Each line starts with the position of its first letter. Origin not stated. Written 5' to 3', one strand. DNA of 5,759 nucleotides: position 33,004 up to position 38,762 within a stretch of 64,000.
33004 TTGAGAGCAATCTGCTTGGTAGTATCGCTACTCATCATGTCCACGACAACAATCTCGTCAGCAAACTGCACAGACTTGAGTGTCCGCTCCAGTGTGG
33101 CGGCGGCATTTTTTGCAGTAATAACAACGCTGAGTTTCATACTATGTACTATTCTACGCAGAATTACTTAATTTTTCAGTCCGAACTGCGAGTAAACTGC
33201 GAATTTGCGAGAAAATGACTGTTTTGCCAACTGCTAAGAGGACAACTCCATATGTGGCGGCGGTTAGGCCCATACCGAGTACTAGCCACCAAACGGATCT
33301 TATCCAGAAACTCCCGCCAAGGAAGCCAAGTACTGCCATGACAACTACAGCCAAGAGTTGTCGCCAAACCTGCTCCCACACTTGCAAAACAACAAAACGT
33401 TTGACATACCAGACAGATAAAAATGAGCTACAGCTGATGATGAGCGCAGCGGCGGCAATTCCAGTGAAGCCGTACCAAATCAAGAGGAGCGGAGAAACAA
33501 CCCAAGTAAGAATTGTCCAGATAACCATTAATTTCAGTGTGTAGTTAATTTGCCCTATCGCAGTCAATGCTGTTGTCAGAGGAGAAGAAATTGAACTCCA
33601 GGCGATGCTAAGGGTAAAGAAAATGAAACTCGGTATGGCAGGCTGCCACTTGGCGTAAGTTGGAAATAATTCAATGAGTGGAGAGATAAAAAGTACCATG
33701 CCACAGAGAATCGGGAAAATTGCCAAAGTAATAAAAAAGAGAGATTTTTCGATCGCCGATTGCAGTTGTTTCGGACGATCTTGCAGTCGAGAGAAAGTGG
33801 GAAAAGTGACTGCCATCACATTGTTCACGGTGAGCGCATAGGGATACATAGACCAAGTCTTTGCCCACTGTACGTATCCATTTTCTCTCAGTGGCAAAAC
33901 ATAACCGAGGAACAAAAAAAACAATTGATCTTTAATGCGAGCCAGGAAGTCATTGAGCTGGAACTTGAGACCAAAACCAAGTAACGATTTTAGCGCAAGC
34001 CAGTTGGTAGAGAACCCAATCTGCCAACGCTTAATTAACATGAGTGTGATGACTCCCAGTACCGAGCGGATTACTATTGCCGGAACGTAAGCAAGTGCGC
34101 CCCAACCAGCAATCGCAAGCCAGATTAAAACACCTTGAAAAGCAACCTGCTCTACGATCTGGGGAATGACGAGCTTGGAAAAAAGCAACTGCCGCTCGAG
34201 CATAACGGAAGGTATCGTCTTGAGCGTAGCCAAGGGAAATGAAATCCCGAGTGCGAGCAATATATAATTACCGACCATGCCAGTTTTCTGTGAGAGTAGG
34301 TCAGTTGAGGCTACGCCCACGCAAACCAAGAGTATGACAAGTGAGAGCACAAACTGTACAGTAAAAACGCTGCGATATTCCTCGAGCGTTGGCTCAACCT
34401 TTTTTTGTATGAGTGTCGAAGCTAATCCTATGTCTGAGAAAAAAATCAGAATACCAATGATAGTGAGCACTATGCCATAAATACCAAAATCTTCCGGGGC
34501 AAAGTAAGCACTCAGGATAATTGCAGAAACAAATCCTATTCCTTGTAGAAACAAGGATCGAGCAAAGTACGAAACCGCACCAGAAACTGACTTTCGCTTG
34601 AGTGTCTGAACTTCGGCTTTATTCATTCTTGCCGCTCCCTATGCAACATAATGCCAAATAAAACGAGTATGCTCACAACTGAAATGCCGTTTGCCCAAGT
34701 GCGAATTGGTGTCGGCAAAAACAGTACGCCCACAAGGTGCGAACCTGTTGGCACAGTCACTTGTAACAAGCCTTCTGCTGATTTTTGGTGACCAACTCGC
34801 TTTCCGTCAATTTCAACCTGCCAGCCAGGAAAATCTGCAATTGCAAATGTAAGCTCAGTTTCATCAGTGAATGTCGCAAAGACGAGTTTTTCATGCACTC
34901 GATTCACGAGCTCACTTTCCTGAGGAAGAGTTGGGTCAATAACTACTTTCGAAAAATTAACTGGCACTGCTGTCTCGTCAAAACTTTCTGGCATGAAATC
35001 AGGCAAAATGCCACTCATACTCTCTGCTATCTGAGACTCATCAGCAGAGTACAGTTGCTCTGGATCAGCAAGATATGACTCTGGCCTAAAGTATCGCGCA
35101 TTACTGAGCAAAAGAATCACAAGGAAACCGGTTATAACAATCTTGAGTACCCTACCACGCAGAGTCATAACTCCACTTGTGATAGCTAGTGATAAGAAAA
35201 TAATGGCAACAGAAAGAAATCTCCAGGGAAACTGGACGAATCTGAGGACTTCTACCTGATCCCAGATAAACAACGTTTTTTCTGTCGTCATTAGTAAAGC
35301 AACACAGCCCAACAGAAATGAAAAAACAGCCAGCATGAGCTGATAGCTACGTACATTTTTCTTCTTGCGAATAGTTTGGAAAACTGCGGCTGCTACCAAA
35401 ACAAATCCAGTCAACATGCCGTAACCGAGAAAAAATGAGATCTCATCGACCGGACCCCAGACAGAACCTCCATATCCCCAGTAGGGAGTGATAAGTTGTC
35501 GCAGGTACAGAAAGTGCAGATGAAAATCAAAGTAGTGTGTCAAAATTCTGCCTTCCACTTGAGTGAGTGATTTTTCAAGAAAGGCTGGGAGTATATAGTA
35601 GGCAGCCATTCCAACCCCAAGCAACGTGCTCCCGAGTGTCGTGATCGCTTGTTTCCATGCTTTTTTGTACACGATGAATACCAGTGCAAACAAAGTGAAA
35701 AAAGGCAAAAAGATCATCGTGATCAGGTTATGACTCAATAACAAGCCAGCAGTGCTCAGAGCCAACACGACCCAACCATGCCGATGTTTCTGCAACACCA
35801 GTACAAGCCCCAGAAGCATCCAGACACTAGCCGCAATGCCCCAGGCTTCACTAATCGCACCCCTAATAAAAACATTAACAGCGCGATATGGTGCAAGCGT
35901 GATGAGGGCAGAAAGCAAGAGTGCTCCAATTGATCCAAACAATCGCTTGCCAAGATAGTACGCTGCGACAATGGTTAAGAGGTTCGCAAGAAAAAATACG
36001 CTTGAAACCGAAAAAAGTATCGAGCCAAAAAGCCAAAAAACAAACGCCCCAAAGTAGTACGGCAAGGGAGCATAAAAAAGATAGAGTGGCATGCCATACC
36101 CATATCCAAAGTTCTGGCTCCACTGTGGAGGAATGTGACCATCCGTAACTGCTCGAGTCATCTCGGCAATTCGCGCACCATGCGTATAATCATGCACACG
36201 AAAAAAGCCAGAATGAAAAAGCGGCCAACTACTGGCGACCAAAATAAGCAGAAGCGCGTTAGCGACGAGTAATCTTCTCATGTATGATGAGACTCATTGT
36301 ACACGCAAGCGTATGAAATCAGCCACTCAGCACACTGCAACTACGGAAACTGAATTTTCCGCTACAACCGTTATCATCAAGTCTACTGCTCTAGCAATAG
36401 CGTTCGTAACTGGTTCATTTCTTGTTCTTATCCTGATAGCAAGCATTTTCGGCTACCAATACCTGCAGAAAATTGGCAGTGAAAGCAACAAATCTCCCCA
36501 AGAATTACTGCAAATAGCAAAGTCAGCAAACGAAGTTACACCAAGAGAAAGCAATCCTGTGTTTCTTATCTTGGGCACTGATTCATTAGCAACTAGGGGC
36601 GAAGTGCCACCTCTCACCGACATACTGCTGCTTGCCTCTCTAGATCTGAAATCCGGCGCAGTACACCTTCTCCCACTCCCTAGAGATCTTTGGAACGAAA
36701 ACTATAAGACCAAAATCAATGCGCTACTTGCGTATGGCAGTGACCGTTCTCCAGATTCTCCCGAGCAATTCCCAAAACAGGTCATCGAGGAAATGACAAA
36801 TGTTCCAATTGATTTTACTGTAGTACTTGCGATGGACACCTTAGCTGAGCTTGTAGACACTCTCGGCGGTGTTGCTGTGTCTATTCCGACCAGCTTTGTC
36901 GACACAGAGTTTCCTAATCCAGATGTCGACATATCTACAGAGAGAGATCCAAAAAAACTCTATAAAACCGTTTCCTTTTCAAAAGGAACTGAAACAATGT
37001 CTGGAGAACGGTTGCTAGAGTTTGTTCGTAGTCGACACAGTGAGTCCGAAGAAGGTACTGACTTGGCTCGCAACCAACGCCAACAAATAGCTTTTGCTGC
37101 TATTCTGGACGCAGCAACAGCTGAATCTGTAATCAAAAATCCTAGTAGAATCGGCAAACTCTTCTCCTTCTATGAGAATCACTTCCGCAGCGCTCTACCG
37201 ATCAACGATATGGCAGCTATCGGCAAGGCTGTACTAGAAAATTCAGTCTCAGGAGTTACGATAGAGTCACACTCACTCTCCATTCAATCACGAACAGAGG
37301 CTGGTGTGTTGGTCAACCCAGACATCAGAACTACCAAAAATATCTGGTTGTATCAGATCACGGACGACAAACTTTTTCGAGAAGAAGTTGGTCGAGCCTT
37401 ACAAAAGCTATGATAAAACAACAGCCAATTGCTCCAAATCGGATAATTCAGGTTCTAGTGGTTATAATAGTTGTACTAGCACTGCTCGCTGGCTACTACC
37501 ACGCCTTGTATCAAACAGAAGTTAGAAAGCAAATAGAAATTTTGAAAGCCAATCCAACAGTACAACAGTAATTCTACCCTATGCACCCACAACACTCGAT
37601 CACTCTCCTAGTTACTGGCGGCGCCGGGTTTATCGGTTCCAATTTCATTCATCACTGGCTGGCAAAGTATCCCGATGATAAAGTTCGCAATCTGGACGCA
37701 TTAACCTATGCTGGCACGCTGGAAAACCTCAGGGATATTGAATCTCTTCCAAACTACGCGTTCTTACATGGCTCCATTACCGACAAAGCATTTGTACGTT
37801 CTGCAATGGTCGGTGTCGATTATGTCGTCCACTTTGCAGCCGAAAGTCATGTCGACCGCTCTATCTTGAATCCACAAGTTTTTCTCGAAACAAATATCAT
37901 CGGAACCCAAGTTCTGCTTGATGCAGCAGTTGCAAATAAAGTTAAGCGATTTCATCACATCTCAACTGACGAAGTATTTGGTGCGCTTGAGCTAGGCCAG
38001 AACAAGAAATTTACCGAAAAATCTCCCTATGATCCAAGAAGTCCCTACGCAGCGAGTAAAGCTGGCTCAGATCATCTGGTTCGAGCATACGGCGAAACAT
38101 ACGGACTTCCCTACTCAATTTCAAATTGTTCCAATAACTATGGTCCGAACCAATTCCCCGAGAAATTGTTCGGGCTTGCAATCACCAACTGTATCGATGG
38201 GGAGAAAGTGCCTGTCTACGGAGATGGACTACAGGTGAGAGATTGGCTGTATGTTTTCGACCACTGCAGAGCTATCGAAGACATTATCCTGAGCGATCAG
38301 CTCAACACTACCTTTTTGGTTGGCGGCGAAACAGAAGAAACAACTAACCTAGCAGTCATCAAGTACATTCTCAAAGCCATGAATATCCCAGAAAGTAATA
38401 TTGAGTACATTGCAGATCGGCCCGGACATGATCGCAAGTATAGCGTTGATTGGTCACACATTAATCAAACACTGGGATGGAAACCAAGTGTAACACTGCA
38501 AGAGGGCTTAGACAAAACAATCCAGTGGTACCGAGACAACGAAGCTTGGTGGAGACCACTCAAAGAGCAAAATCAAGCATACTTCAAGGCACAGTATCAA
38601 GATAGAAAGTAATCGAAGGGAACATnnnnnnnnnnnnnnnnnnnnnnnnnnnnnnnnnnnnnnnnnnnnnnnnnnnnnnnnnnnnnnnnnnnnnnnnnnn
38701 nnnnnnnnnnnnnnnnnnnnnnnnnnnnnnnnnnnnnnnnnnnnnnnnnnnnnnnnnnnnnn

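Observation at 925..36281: Very large glycosylation region: 19 GT-C-type polytopic membrane proteins, 13 GT-A/GT-B enzymes, flippase and LCP ligase in about 45 kb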

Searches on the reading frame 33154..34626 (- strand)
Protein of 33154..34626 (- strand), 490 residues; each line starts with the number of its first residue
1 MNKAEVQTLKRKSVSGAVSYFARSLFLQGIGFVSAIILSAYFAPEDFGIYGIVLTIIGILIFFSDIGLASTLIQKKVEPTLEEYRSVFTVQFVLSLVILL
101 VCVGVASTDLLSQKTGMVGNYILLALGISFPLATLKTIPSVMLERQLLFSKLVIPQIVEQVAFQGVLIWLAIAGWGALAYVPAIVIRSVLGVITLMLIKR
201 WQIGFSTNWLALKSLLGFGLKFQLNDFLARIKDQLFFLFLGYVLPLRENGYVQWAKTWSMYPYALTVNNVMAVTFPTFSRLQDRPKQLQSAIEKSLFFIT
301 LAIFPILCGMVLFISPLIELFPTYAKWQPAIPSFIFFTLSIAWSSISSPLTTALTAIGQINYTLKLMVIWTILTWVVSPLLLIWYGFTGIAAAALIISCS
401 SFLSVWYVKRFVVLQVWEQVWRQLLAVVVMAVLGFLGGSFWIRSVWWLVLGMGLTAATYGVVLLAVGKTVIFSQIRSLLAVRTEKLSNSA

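Call 7: search_protein_families(library=pfam, proteins=[window:33154-34626:-], max_evalue=0.01)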
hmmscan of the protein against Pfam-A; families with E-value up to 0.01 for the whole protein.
window:33154-34626:- (490 aa): 2 families
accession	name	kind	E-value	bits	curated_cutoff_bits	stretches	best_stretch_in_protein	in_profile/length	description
PF13440.11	Polysacc_synt_3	-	6.1e-47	160.7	23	1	43-331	7-292/293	Polysaccharide biosynthesis protein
PF01943.22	Polysacc_synt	-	2.5e-15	57.1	28.2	1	16-282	4-274/274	Polysaccharide biosynthesis protein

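Call 23: search_protein_families(library=ncbifam, proteins=[window:33154-34626:-], max_evalue=0.00001)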
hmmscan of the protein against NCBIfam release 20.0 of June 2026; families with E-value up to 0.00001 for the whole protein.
window:33154-34626:- (490 aa): 3 families
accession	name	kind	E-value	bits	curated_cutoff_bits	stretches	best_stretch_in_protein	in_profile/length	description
NF007773.0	PRK10459.1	equivalog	4.3e-26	92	273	1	8-457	2-456/492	MOP flippase family protein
NF058658.1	Oglyco_Wzx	exception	6.4e-20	71.6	720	1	7-473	4-469/478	O-glycosylation flippase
NF047674.1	TeichurnBiosyTuaB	equivalog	1.1e-10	41.2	580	1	28-432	23-426/469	teichuronic acid biosynthesis protein TuaB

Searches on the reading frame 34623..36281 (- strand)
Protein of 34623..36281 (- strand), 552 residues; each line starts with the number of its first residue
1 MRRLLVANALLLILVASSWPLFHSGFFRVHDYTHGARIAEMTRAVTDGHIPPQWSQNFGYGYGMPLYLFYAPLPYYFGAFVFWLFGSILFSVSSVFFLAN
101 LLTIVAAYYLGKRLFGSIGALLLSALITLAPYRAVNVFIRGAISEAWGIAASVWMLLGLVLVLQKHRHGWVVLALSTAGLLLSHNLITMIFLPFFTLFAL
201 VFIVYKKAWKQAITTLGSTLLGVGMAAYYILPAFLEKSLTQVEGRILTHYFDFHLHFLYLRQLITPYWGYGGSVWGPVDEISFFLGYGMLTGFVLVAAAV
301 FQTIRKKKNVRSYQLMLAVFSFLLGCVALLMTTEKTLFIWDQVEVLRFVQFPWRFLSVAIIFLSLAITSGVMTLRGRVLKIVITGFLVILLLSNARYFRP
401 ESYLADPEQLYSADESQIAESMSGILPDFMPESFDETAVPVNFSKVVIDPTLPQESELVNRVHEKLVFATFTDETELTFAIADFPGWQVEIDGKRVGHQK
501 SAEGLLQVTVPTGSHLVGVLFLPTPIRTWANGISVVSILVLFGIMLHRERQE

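Call 7: search_protein_families(library=pfam, proteins=[window:34623-36281:-], max_evalue=0.01)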
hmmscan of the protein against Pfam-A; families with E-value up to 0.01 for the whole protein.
window:34623-36281:- (552 aa): 3 families
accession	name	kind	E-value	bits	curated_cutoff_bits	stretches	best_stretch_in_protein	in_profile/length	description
PF10131.15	PTPS_related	-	3.8e-13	49.2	26.4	1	69-402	3-314/621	6-pyruvoyl-tetrahydropterin synthase related domain; membrane protein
PF13231.12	PMT_2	-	2e-07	31.8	26.1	1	71-223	3-152/160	Dolichyl-phosphate-mannose-protein mannosyltransferase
PF09586.16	YfhO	-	3.7e-05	22.7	28.5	1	472-524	774-826/835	Bacterial membrane protein YfhO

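Call 15: search_protein_families(library=ncbifam, proteins=[window:34623-36281:-], max_evalue=1)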
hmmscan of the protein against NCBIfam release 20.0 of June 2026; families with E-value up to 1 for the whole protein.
window:34623-36281:- (552 aa): 2 families
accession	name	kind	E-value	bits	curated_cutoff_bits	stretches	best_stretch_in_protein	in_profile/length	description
NF047589.1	GlcsyltransPgfM1Strep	equivalog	2.9e-05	22.3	1400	1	471-545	877-951/955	glycosyltransferase PgfM1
NF047590.1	GlcsyltransPgfM2Strep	equivalog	0.00011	20.6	1500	1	480-548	813-880/884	glycosyltransferase PgfM2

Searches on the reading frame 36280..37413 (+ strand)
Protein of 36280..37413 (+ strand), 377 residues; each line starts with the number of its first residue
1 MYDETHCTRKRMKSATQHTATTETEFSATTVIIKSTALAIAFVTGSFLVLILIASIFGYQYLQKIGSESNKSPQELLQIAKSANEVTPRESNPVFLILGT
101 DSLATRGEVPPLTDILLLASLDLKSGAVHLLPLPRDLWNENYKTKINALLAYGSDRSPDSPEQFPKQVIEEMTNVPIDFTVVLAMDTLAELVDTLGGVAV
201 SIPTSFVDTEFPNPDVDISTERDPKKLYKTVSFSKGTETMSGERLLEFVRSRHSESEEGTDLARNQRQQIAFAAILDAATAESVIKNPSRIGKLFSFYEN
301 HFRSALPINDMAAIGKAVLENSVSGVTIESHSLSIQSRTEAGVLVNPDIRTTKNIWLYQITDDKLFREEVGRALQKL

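Call 7: search_protein_families(library=pfam, proteins=[window:36280-37413:+], max_evalue=0.01)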
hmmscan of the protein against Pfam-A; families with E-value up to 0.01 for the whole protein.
window:36280-37413:+ (377 aa): 1 family
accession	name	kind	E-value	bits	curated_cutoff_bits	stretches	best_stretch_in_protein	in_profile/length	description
PF03816.19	LytR_cpsA_psr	-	3.8e-24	86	24.6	1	113-278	2-147/150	LytR_cpsA_psr family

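Call 23: search_protein_families(library=ncbifam, proteins=[window:36280-37413:+], max_evalue=0.00001)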
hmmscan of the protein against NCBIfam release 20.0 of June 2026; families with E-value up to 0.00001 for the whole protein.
window:36280-37413:+ (377 aa): 4 families
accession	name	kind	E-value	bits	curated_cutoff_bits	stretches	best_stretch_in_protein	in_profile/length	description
TIGR00350.1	lytR_cpsA_psr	domain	1.5e-18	67.5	62.3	1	112-278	2-149/152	LCP family glycopolymer transferase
NF006897.1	PRK09379.1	equivalog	2.3e-18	66.5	441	1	40-317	5-253/298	polyisoprenyl-teichoic acid--peptidoglycan teichoic acid transferase TagU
NF051849.1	LCP_trans_Cps2A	equivalog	3e-09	36.6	650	1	167-339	293-441/477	LCP family glycopolymer transferase CpsA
NF047591.1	ligase_LytR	equivalog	1.3e-07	31.2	450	1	139-277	116-233/336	glycopolymer--peptidoglycan transferase LytR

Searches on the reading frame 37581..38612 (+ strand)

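Call 7: search_protein_families(library=pfam, proteins=[window:37581-38612:+], max_evalue=0.01)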
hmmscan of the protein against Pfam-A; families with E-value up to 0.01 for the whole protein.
window:37581-38612:+ (343 aa): 8 families
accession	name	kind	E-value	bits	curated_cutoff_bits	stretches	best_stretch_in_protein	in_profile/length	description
PF16363.11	GDP_Man_Dehyd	-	1.4e-75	255.3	27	1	10-313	1-332/332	GDP-mannose 4,6 dehydratase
PF01370.27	Epimerase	-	1.7e-59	201.6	20.9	1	10-236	2-225/240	NAD dependent epimerase/dehydratase family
PF01073.25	3Beta_HSD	-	1.9e-19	70.2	22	1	10-169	1-159/280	3-beta hydroxysteroid dehydrogenase/isomerase family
PF02719.21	Polysacc_synt_2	-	1.8e-16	60.6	20.2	1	9-147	1-147/293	Polysaccharide biosynthesis protein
PF07993.18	NAD_binding_4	-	8e-14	51.8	20.1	1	78-185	88-206/258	Male sterility protein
PF04321.23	RmlD_sub_bind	-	5.7e-10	39.2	27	1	9-173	3-142/287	RmlD substrate binding domain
PF13460.12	NAD_binding_10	-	1.1e-06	29.1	27.2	1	13-172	1-136/184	NAD(P)H-binding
PF05368.20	NmrA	-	0.00035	20.7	27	1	8-183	4-148/298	NmrA-like family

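Call 23: search_protein_families(library=ncbifam, proteins=[window:37581-38612:+], max_evalue=0.00001)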
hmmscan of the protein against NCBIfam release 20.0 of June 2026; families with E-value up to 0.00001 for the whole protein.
window:37581-38612:+ (343 aa): 23 families
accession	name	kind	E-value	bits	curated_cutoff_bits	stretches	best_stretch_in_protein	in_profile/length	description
TIGR01181.1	dTDP_gluc_dehyt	equivalog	3.5e-132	440.3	365.1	1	9-327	2-321/321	dTDP-glucose 4,6-dehydratase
NF007490.0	PRK10084.1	subfamily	1.2e-100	337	649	1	9-339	3-357/361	dTDP-glucose 4,6-dehydratase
NF007582.0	PRK10217.1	equivalog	2.6e-95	319.5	698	1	9-329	4-343/355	dTDP-glucose 4,6-dehydratase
TIGR04180.1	EDH_00030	hypoth_equivalog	5.7e-38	130.7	475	1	10-302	2-294/297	NAD-dependent 4,6-dehydratase LegB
TIGR01179.1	galE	equivalog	2.8e-28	98.7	262.3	1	9-320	2-328/332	UDP-glucose 4-epimerase GalE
TIGR02197.1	heptose_epim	equivalog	6e-21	74.9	274.6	1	9-319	1-315/316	ADP-glyceromanno-heptose 6-epimerase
TIGR02622.1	CDP_4_6_dhtase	equivalog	5.7e-20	71.7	278.45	1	8-320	6-333/352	CDP-glucose 4,6-dehydratase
TIGR03589.1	PseB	equivalog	2.2e-19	69.6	407.75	1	7-141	5-137/324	UDP-N-acetylglucosamine 4,6-dehydratase (inverting)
TIGR03466.1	HpnA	hypoth_equivalog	1.8e-18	66.5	367.65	1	9-215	3-198/327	hopanoid-associated sugar epimerase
NF011728.1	PRK15181.1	equivalog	2e-17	63.2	760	1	9-321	18-341/348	Vi polysaccharide biosynthesis UDP-N-acetylglucosaminuronic acid C-4 epimerase TviC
NF052578.1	StrlDmthSdmBMthl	equivalog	1.8e-16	60.8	600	1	8-208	2-191/328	sterol demethylase protein SdmB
NF007956.0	PRK10675.1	subfamily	3.5e-16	59.3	394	1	8-162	2-155/338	UDP-glucose 4-epimerase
TIGR01472.1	gmd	equivalog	8.8e-15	54.7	415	1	61-258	57-261/342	GDP-mannose 4,6-dehydratase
NF042422.1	oxyalk_red_OleD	equivalog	2.6e-12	46.8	580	1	8-169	2-152/329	2-alkyl-3-oxoalkanoate reductase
TIGR04130.1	FnlA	equivalog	2.7e-12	46.3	730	1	8-147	6-143/337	UDP-N-acetylglucosamine 4,6-dehydratase/5-epimerase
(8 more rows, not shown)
